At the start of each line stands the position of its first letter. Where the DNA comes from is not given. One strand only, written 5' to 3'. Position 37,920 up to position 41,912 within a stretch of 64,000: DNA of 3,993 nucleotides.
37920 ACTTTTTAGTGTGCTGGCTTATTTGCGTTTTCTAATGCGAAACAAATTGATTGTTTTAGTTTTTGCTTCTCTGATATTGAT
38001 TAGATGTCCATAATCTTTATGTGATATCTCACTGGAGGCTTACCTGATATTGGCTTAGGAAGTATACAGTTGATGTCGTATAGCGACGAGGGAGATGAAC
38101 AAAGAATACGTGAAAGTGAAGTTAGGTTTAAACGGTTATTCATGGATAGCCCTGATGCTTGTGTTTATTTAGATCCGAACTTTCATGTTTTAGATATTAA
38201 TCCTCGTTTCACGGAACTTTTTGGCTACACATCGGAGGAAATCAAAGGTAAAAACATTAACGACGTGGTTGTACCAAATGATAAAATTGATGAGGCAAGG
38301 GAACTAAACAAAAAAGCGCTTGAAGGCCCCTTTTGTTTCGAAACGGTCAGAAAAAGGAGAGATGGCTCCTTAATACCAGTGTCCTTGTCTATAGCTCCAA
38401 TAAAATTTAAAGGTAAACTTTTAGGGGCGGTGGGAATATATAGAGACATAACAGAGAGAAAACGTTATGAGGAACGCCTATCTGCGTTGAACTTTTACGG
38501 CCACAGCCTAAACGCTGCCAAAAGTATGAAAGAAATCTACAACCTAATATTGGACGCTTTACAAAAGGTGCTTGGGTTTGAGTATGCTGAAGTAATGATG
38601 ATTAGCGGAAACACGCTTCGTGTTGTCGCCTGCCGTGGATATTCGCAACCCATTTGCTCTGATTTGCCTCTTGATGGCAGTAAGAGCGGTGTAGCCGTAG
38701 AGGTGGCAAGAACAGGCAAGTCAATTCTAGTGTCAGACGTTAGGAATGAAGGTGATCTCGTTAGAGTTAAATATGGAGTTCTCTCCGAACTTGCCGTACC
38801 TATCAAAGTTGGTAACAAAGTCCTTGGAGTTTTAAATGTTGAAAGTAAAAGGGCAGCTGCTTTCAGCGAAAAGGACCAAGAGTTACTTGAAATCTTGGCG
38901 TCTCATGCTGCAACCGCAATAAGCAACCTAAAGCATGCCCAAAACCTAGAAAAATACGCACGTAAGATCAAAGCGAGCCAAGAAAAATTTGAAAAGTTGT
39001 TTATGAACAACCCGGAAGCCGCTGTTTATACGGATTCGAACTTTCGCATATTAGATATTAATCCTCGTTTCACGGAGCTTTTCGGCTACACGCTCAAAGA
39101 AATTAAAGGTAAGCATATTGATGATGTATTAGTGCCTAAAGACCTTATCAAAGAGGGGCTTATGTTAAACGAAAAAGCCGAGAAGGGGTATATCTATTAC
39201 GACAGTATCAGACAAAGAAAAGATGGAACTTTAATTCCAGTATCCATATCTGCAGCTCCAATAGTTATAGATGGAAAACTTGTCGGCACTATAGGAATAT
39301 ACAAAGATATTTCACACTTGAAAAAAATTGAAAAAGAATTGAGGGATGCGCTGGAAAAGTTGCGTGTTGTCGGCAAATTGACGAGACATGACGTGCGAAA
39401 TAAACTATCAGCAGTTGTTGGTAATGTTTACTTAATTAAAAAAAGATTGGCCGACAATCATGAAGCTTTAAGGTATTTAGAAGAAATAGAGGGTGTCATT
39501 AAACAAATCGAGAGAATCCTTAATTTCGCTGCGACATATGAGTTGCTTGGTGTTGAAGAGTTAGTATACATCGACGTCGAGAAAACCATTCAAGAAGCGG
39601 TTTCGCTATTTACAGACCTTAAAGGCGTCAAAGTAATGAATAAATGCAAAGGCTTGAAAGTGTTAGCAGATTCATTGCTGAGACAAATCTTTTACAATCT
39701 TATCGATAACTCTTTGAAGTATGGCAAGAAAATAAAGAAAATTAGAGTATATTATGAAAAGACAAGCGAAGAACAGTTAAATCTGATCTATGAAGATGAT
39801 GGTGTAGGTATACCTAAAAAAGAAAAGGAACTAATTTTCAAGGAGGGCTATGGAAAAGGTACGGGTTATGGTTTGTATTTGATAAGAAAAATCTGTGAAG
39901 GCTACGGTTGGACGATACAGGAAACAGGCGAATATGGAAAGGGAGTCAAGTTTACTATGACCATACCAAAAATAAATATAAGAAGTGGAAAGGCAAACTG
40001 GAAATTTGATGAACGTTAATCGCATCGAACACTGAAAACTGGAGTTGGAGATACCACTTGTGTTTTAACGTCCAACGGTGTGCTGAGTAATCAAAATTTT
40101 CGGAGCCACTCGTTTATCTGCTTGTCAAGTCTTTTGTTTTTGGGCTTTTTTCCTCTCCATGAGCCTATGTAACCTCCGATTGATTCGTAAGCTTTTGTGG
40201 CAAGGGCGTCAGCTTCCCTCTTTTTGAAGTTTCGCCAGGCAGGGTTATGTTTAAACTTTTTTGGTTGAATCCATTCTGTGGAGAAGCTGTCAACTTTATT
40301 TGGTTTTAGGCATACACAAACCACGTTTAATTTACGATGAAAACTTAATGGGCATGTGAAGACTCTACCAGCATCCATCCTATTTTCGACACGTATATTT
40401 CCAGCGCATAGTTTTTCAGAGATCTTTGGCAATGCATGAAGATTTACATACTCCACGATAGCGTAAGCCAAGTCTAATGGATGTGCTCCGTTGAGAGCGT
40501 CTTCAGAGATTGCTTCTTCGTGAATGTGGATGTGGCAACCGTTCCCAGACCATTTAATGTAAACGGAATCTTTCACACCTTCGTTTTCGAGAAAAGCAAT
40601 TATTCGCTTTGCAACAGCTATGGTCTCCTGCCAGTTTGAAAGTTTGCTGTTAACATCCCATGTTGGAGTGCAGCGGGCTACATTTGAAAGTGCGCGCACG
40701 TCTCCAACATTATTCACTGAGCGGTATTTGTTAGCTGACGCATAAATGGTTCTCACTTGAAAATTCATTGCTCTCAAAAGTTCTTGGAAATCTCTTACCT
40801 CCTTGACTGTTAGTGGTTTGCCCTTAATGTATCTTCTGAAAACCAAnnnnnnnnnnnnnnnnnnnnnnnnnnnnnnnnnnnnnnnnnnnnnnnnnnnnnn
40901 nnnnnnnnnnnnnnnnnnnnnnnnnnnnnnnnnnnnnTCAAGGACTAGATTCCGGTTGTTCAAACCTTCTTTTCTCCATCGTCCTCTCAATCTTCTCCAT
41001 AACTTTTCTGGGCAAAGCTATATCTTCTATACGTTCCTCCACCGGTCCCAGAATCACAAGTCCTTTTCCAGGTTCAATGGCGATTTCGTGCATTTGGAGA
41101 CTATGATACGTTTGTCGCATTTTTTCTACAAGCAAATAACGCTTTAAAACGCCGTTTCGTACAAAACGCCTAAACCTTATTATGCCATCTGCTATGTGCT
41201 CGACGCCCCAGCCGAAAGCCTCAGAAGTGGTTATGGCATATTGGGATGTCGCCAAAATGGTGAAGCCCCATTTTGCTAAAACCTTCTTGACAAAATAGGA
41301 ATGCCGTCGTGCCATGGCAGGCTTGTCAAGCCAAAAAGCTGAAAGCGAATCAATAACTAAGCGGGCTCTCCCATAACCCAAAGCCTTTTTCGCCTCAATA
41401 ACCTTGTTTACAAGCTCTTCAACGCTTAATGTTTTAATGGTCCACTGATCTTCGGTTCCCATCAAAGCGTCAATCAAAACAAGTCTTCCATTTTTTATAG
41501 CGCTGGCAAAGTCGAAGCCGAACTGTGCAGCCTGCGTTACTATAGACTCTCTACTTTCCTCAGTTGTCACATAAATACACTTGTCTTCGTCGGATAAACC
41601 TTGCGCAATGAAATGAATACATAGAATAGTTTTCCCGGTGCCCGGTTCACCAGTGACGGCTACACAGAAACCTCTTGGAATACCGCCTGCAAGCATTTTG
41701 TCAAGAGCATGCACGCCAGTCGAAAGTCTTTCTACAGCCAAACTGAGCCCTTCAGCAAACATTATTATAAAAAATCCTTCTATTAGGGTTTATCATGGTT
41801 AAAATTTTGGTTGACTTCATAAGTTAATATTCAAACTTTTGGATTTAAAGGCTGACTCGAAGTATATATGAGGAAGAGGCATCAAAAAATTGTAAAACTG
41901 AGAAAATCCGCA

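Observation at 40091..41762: KaiC/RadA-like ATPase paired with a miniature PriS-like primase-fold protein carrying DxN in place of the catalytic DxD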

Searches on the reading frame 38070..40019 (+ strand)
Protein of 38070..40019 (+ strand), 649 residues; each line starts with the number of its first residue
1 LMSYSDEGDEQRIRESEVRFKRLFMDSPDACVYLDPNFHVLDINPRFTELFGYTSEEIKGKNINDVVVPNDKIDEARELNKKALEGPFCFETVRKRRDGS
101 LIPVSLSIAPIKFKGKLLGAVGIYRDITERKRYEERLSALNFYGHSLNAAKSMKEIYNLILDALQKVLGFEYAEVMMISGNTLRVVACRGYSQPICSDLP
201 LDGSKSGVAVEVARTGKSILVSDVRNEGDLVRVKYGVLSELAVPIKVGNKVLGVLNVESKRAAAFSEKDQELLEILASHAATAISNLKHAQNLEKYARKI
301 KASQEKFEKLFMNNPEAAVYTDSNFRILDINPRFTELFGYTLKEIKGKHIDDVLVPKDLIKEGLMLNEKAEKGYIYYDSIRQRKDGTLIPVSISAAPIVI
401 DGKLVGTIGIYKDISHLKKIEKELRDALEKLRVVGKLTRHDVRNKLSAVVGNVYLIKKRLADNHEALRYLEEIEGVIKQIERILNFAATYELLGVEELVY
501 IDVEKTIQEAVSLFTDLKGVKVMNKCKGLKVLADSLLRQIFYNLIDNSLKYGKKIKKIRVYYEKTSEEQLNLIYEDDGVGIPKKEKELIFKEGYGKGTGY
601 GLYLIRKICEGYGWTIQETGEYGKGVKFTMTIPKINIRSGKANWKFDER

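Call 3: search_protein_families(library=pfam, proteins=[window:38070-40019:+], max_evalue=1)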
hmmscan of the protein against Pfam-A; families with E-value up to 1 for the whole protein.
window:38070-40019:+ (649 aa): 22 families
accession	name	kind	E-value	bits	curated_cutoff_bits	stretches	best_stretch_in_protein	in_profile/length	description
PF13426.13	PAS_9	-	5.6e-35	120.2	27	2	28-129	1-103/103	PAS domain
PF08448.16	PAS_4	-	1.4e-25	90.1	23.1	2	26-132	3-110/110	PAS fold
PF00989.32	PAS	-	1.7e-24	86.4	22.6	2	20-127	3-113/113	PAS fold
PF13185.12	GAF_2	-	2.4e-23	83.3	28.6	1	151-284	2-135/136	GAF domain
PF01590.32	GAF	-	5.3e-22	79.2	22.4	1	154-284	3-133/133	GAF domain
PF08447.18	PAS_3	-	4.6e-19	68.9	25.6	2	41-123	2-88/89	PAS fold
PF02518.31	HATPase_c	-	4.5e-18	66.1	26.4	1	536-634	5-109/111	Histidine kinase-, DNA gyrase B-, and HSP90-like ATPase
PF13188.13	PAS_8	-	2.6e-14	52.9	21.8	2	305-352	1-48/65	PAS domain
PF13492.12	GAF_3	-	2.2e-12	48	27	1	152-286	1-129/129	GAF domain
PF13596.12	PAS_10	-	2.3e-06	28.6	22.1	1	23-128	4-106/106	PAS domain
PF12282.15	GAF_PdtaS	-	9e-05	22.8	23.7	0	225-271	85-138/145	Histidine kinase PdtaS, GAF domain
PF12860.13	PAS_7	-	0.00034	21.2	27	1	34-135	11-115/115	PAS fold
PF09376.16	NurA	-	0.0085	16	21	1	398-457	95-149/254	NurA domain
PF11849.14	DUF3369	-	0.0088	16.8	27.2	1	243-291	120-166/168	Domain of unknown function (DUF3369)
PF02655.19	ATP-grasp_3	-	0.022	15.3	23.2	0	294-335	117-158/160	ATP-grasp domain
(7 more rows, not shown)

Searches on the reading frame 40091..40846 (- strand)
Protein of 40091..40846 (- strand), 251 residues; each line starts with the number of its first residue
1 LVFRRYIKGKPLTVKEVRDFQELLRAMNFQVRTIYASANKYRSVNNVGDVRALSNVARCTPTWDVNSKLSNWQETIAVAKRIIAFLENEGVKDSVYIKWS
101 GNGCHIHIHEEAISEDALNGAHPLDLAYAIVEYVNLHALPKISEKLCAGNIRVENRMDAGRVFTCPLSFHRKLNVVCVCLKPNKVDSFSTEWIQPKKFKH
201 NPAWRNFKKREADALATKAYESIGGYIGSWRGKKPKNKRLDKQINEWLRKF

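Call 3: search_protein_families(library=pfam, proteins=[window:40091-40846:-], max_evalue=1)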
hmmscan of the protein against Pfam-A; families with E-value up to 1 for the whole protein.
window:40091-40846:- (251 aa): 1 family
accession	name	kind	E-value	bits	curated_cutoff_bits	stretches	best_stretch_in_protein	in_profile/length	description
PF22699.1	GMIP-like_FCH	-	0.083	12.6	27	1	14-76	217-279/283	GEM-interacting protein-like, FCH domain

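Call 4: search_protein_families(library=ncbifam, proteins=[window:40091-40846:-], max_evalue=1)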
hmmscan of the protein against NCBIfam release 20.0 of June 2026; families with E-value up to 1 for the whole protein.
window:40091-40846:- (251 aa): 0 families

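Call 5: find_homologous_proteins(query=window:40091-40846:-)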
Query window:40091-40846:- (251 aa): 164 proteins with E <= 0.001 among 564 candidates; the best 120 are listed.
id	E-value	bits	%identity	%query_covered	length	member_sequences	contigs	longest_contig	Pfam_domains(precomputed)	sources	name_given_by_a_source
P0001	1.7e-169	579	100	100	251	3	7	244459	-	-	-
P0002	7.3e-118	410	72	100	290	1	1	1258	-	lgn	-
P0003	8.6e-118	410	68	100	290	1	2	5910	-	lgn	-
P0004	9.4e-118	410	69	100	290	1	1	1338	-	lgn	-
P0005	1.9e-117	409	70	100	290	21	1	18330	-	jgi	-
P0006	4.1e-117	408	69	100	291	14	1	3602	-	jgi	jgi:hypothetical protein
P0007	1.5e-115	403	70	100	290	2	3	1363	-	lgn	-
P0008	5.5e-115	401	69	100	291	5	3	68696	-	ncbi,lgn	ncbi:MAG: hypothetical protein QW510_06010 [Candidatus Bathyarchaeia archaeon]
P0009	1.7e-114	399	68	100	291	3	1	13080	-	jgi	-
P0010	2.6e-114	399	67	100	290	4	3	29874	-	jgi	-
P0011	4.1e-114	398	69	100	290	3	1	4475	-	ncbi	ncbi:MAG: hypothetical protein QW493_04260 [Candidatus Bathyarchaeia archaeon]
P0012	1.5e-112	393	67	100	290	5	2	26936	-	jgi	jgi:hypothetical protein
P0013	4.7e-112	391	68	100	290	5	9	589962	-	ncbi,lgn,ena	ncbi:MAG: hypothetical protein QXG58_01280 [Candidatus Bathyarchaeia archaeon]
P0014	9.2e-112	390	67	100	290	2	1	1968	-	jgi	jgi:hypothetical protein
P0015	2.9e-111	389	67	100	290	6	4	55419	-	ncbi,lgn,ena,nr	ncbi:MAG: hypothetical protein QXS01_04830 [Candidatus Bathyarchaeia archaeon]|nr:hypothetical prote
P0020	7.7e-108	378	64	100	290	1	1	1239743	-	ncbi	ncbi:MAG: hypothetical protein QXU45_06015 [Candidatus Bathyarchaeia archaeon]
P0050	1.2e-91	324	59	100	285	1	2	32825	-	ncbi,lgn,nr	ncbi:MAG: hypothetical protein H5T34_03300 [Candidatus Methanomethyliales bacterium]|nr:hypothetical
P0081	1.3e-83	298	55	100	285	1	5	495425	-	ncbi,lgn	ncbi:MAG: hypothetical protein QXT26_06675 [Thermoproteota archaeon]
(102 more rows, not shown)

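Call 6: search_solved_structures(query=window:40091-40846:-, max_evalue=10, show_alignments=2)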
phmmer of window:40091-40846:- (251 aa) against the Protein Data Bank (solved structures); distinct sequences matched with E-value up to 10: 0.

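Call 15: find_encoding_contigs(protein=P0020, flank=6000, max_places=2)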
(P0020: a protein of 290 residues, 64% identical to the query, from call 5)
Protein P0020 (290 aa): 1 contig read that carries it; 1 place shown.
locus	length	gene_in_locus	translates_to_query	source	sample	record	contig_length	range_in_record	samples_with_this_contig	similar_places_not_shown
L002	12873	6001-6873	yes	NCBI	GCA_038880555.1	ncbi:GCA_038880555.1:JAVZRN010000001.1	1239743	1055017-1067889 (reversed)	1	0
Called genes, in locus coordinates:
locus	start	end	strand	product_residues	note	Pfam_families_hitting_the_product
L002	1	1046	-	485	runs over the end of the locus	PF08714:Fae, PF00215:OMPdecase, PF00834:Ribul_P_3_epim (weak)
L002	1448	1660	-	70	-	-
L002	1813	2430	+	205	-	PF24698:DUF7662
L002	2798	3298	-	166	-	-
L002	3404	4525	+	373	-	PF01950:FBPase_3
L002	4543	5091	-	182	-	-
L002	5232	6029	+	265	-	PF00154:RecA_N (weak), PF05625:PAXNEB (weak), PF06745:ATPase, PF13481:AAA_25 (weak), PF23442:DUF7125, PF14417:MEDS (weak)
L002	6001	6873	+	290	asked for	-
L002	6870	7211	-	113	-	PF22600:MTPAP-like_central, PF01909:NTP_transf_2, PF18765:Polbeta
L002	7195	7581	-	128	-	PF05168:HEPN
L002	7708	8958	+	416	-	PF08323:Glyco_transf_5, PF13439:Glyco_transf_4, PF13579:Glyco_trans_4_4, PF20706:GT4-conflict, PF00534:Glycos_transf_1, PF13692:Glyco_trans_1_4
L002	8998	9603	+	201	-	PF14091:DUF4269 (weak)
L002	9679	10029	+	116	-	PF09868:DUF2095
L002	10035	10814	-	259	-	PF04055:Radical_SAM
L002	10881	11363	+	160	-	PF26348:SRA_ScoMcrA, PF02182:SAD_SRA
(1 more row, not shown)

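Call 16: find_encoding_contigs(protein=P0081, flank=6000, max_places=2)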
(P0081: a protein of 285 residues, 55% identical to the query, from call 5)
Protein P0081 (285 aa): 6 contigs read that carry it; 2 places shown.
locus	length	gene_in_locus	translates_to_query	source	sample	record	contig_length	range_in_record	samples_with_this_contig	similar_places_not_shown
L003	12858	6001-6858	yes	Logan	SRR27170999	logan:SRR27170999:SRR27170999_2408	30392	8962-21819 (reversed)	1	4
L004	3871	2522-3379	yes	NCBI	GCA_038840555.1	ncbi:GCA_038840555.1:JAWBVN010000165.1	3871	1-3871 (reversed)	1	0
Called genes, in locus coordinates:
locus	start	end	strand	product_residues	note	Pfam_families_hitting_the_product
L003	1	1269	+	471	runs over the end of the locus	PF02844:GARS_N, PF01071:GARS_A, PF02843:GARS_C (weak)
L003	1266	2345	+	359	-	PF00702:Hydrolase (faint), PF12710:HAD (faint)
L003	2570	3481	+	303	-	PF01913:FTR, PF02741:FTR_C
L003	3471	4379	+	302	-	PF00294:PfkB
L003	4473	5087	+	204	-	-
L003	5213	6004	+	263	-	PF00154:RecA_N (weak), PF05625:PAXNEB (weak), PF06745:ATPase, PF08423:Rad51 (faint), PF13481:AAA_25 (weak), PF23442:DUF7125, PF20720:nSTAND3 (weak)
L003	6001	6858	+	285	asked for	-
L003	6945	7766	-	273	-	PF01946:Thi4, PF00890:FAD_binding_2 (weak), PF01266:DAO (weak), PF01494:FAD_binding_3 (weak), PF03486:HI0933_like (weak), PF07992:Pyr_redox_2, PF12831:FAD_oxidored, PF13450:NAD_binding_8 (weak)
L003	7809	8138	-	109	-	PF09048:Cro (weak), PF01381:HTH_3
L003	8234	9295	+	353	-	PF01259:SAICAR_synt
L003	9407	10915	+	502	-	PF02056:Glyco_hydro_4, PF11975:Glyco_hydro_4C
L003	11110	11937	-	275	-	PF00005:ABC_tran, PF13304:AAA_21 (faint)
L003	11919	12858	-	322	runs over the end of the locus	PF00005:ABC_tran, PF08352:oligo_HPY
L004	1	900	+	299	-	PF00294:PfkB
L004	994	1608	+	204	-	-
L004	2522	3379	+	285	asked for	-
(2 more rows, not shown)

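Call 17: find_encoding_contigs(protein=P0050, flank=6000, max_places=2)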
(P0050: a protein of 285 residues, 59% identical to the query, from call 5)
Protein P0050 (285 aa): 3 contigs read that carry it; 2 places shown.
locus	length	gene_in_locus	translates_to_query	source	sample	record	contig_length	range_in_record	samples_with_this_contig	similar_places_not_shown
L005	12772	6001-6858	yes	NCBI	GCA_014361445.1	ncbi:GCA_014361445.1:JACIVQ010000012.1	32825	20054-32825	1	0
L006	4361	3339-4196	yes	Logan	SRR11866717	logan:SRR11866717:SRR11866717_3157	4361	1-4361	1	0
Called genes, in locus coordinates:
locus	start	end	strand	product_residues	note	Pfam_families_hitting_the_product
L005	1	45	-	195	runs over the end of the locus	PF08323:Glyco_transf_5 (faint), PF13439:Glyco_transf_4, PF13579:Glyco_trans_4_4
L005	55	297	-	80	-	-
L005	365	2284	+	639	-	-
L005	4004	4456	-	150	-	PF02566:OsmC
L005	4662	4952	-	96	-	PF01325:Fe_dep_repress (weak), PF13412:HTH_24 (weak), PF01047:MarR (weak)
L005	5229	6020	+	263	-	PF00154:RecA_N (weak), PF05625:PAXNEB (faint), PF06745:ATPase, PF13481:AAA_25 (weak), PF23442:DUF7125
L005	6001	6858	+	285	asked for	-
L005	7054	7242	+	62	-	-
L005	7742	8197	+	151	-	-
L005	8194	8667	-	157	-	-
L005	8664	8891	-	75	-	PF07927:HicA_toxin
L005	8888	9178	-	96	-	-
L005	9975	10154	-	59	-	-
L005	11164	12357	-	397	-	PF04389:Peptidase_M28, PF01546:Peptidase_M20, PF07687:M20_dimer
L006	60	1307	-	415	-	PF08323:Glyco_transf_5, PF13439:Glyco_transf_4, PF13579:Glyco_trans_4_4, PF20706:GT4-conflict, PF00534:Glycos_transf_1, PF13692:Glyco_trans_1_4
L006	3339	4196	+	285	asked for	-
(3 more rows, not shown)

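Call 41: search_protein_families(library=pfam, alignment_id=A1, max_evalue=1)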
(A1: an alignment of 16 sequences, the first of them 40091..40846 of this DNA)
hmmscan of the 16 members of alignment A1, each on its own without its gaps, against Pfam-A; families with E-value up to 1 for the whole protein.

A. member 1, window:40091-40846:- (251 aa): 1 family
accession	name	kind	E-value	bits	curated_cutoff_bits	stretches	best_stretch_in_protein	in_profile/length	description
PF22699.1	GMIP-like_FCH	-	0.083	12.6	27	1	14-76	217-279/283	GEM-interacting protein-like, FCH domain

B. families by the number of members that match (of 16 scanned): 6 families
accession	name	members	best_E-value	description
PF21686.3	LigD_Prim-Pol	3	0.034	LigD, primase-polymerase domain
PF07797.19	DUF1639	1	0.013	Protein of unknown function (DUF1639)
PF08031.17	BBE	1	0.065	Berberine and berberine like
PF22699.1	GMIP-like_FCH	1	0.083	GEM-interacting protein-like, FCH domain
PF00447.23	HSF_DNA-bind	1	0.092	HSF-type DNA-binding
PF07141.16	Phage_term_sma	1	0.12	Putative bacteriophage terminase small subunit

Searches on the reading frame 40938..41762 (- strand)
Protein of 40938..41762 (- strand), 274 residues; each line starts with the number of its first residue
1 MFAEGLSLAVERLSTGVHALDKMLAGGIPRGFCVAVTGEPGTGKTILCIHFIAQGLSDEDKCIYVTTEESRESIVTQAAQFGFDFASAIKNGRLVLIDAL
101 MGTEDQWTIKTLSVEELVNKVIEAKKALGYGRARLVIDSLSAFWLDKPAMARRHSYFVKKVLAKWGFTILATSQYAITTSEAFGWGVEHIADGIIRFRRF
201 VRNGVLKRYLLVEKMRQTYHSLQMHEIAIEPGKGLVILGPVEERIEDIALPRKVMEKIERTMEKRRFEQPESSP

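Call 3: search_protein_families(library=pfam, proteins=[window:40938-41762:-], max_evalue=1)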
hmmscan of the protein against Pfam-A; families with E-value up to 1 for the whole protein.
window:40938-41762:- (274 aa): 26 families (the best 25 are shown)
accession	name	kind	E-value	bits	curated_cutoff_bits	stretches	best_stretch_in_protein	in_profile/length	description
PF06745.19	ATPase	-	5.3e-53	180.2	26.6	1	14-239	2-228/231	KaiC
PF13481.12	AAA_25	-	1.7e-07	31.5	27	1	10-143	12-155/195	AAA domain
PF00154.27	RecA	-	5.1e-07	29.9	27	1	8-75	28-96/262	recA bacterial DNA recombination protein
PF05625.17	PAXNEB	-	6.7e-07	29.1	28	1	13-76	19-83/366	PAXNEB protein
PF08423.17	Rad51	-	2.5e-06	27.4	22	1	12-91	7-94/244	Rad51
PF14417.12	MEDS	-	2.4e-05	24.6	29.8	1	49-139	18-108/161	MEDS: MEthanogen/methylotroph, DcmR Sensory domain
PF13401.12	AAA_22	-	2.6e-05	25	27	1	33-138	7-91/130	AAA domain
PF20720.3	nSTAND3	-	0.00012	22.2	27.2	1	33-76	19-62/155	Novel STAND NTPase 3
PF03796.21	DnaB_C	-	0.00013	21.9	27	1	13-78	2-67/255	DnaB-like helicase C terminal domain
PF07088.17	GvpD_P-loop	-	0.00016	22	24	1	33-93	12-67/189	GvpD gas vesicle protein, P-loop domain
PF24883.2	NPHP3_N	-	0.00067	20.3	24.8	1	35-140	26-133/164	Nephrocystin 3, N-terminal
PF13479.12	AAA_24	-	0.002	18.5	27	1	33-144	4-77/195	AAA domain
PF23442.1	DUF7125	-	0.0023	17.5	29.1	1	11-73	2-59/207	Family of unknown function (DUF7125)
PF13191.12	AAA_16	-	0.0043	18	32.6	1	30-89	23-73/167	AAA ATPase domain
PF13173.12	AAA_14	-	0.0048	17.4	27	1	34-98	5-69/129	AAA domain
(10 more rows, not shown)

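Call 4: search_protein_families(library=ncbifam, proteins=[window:40938-41762:-], max_evalue=1)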
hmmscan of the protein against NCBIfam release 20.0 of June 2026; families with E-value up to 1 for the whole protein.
window:40938-41762:- (274 aa): 38 families (the best 25 are shown)
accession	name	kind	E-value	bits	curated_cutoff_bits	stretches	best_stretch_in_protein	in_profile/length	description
TIGR03881.1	KaiC_arch_4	hypoth_equivalog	7.2e-112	372.7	247.8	1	11-239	1-230/231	KaiC domain-containing protein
TIGR03877.1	thermo_KaiC_1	hypoth_equivalog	3.3e-45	154.5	307.25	1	10-237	1-232/238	KaiC domain-containing protein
NF006799.0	PRK09302.1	equivalog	3.9e-31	108.2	408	1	9-238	9-239/515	circadian clock protein KaiC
TIGR03880.1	KaiC_arch_3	hypoth_equivalog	2.9e-28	98.9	249.45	1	16-230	1-211/224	KaiC domain-containing protein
TIGR02655.1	circ_KaiC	equivalog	2.6e-22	79.1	546.25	1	12-223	2-215/484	circadian clock protein KaiC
NF052589.1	ArlH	equivalog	1.6e-18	67.3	215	1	19-237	8-223/229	archaellum protein ArlH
NF004723.0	PRK06067.1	subfamily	8.8e-17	61.4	194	1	11-237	14-235/243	flagellar accessory protein FlaH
TIGR03878.1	thermo_KaiC_2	hypoth_equivalog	5.6e-13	48.8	232.2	1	24-199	29-204/259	KaiC domain-containing protein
NF006320.0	PRK08533.1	equivalog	9e-13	48.4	215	1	19-237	12-224/230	flagellar accessory protein FlaH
TIGR00416.1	sms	equivalog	1.1e-10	40.9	403.05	1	10-83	73-146/454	DNA repair protein RadA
NF006861.0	PRK09361.1-1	equivalog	6e-08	32.5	278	1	11-80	3-72/235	DNA repair and recombination protein RadB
TIGR02237.1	recomb_radB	equivalog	1.4e-07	31.6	172.4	1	20-110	1-87/210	DNA repair and recombination protein RadB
TIGR02012.1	tigrfam_recA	equivalog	4.9e-07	29.4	325.3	1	8-73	31-97/321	recombinase RecA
NF003301.0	PRK04301.1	equivalog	1.1e-06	28.1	259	1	9-141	79-207/316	DNA repair and recombination protein RadA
TIGR02239.1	recomb_RAD51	equivalog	7.8e-06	25.2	478.05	1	12-91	77-164/316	DNA repair protein RAD51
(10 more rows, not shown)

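Call 48: search_solved_structures(query=window:40938-41762:-, max_evalue=0.00001)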
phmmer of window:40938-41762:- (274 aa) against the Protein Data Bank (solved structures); distinct sequences matched with E-value up to 0.00001: 51.
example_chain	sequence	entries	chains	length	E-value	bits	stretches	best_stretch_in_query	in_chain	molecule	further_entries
2w0m_A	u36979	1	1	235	2.5e-98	331.8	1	10-243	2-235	SSO2452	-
8zn5_B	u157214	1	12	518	2.5e-48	167.9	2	7-238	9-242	KaiC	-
3cmu_A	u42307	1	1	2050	2.2e-39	138.6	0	4-84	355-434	Protein recA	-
8zn6_F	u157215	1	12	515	7.2e-39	136.9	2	8-225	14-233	KaiC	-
5jwq_A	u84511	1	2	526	1e-36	129.9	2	6-240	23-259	Circadian clock protein kinase KaiC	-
8zn7_D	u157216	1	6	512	2.1e-36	128.9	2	7-221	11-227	KaiC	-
7dy1_A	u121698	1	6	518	4.1e-36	127.9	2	6-240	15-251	Circadian clock protein kinase KaiC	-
4o0m_A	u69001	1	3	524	4.3e-36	127.8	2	6-240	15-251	Circadian clock protein kinase KaiC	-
7x1z_A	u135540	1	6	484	6.4e-36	127.3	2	9-227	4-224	Circadian clock oscillator protein KaiC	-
9ofh_A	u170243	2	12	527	7.1e-36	127.1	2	9-226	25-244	Circadian clock oscillator protein KaiC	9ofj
3s1a_A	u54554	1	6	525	7.1e-36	127.1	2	9-225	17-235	Circadian clock protein kinase kaiC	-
7s65_A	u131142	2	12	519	1.3e-35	126.3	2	9-226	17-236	Circadian clock protein kinase KaiC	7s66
7dyi_A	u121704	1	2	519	2.8e-35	125.2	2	9-226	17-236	Circadian clock protein kinase KaiC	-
3k09_A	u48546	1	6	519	2.9e-35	125.1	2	9-226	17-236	Circadian clock protein kinase kaiC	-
3k0c_A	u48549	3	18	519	3.2e-35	125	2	9-226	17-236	Circadian clock protein kinase KaiC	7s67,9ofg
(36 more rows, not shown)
